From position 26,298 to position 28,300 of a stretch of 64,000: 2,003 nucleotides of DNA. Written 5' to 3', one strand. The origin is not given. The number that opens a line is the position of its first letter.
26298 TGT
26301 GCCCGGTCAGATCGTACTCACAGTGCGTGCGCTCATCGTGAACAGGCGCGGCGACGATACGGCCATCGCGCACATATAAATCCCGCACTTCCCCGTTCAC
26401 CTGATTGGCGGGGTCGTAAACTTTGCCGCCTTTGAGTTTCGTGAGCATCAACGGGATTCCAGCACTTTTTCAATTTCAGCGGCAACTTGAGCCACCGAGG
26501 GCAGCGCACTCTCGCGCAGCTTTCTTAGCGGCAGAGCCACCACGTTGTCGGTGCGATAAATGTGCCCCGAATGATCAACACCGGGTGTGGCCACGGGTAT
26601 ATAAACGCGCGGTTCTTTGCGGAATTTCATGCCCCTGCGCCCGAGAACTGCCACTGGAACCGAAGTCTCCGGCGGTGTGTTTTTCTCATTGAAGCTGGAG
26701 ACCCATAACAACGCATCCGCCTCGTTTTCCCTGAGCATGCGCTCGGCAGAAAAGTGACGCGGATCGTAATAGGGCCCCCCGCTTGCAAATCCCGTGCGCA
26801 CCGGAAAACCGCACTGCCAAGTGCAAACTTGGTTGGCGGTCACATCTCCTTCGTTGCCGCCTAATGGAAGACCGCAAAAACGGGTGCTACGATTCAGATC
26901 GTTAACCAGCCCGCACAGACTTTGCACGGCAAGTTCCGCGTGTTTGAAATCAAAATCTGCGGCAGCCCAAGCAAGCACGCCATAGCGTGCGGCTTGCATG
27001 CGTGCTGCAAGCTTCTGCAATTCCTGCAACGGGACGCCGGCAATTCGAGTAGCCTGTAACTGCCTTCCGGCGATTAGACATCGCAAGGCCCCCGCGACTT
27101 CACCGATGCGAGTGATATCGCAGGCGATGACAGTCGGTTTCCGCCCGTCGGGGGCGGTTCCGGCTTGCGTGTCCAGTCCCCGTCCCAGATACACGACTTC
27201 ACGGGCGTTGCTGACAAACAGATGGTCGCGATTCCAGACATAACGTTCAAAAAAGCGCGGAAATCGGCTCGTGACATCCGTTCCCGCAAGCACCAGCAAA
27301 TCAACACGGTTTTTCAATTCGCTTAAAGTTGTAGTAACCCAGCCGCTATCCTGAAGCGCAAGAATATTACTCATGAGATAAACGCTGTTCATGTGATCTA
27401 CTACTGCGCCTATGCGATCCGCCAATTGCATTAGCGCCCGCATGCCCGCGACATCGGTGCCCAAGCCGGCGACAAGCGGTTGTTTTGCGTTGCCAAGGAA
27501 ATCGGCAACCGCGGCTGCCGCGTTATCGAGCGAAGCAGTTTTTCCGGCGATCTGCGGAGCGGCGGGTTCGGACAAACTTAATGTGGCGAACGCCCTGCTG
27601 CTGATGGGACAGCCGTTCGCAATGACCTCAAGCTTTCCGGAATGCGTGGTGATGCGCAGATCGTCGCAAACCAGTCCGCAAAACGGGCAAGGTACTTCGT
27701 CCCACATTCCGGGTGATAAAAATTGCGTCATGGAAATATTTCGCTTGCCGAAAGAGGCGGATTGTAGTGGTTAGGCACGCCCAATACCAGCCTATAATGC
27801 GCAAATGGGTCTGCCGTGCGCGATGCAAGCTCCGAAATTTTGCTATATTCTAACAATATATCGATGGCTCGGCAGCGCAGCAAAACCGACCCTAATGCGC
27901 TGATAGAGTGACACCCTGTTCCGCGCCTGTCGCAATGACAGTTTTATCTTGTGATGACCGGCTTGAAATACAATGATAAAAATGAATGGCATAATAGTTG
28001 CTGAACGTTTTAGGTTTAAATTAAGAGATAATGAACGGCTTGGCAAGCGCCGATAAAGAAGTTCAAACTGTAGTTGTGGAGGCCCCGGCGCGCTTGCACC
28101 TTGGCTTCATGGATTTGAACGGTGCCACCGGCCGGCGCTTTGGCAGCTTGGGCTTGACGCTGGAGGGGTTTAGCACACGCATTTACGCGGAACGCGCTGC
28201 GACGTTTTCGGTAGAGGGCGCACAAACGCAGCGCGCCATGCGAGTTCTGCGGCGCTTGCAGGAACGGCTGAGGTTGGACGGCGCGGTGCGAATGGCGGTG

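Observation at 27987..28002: Near-consensus sigma-54 promoter directly upstream of the H4MPT formaldehyde-oxidation operon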

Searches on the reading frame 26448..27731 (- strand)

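Call 7: search_protein_families(library=ncbifam, proteins=[window:26448-27731:-])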
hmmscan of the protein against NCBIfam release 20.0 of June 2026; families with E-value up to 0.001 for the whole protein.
window:26448-27731:- (427 aa): 1 family
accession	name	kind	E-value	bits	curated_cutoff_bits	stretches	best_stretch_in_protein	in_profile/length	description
TIGR03129.1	one_C_dehyd_B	equivalog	1.1e-102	343.7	327.8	1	13-421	2-418/421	formylmethanofuran dehydrogenase subunit B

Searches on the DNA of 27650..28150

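Call 83: search_rna_families(source=window, start=27650, end=28150, threshold=evalue, max_evalue=1)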
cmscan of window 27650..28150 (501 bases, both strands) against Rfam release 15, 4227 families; matches with E-value up to 1: 0.
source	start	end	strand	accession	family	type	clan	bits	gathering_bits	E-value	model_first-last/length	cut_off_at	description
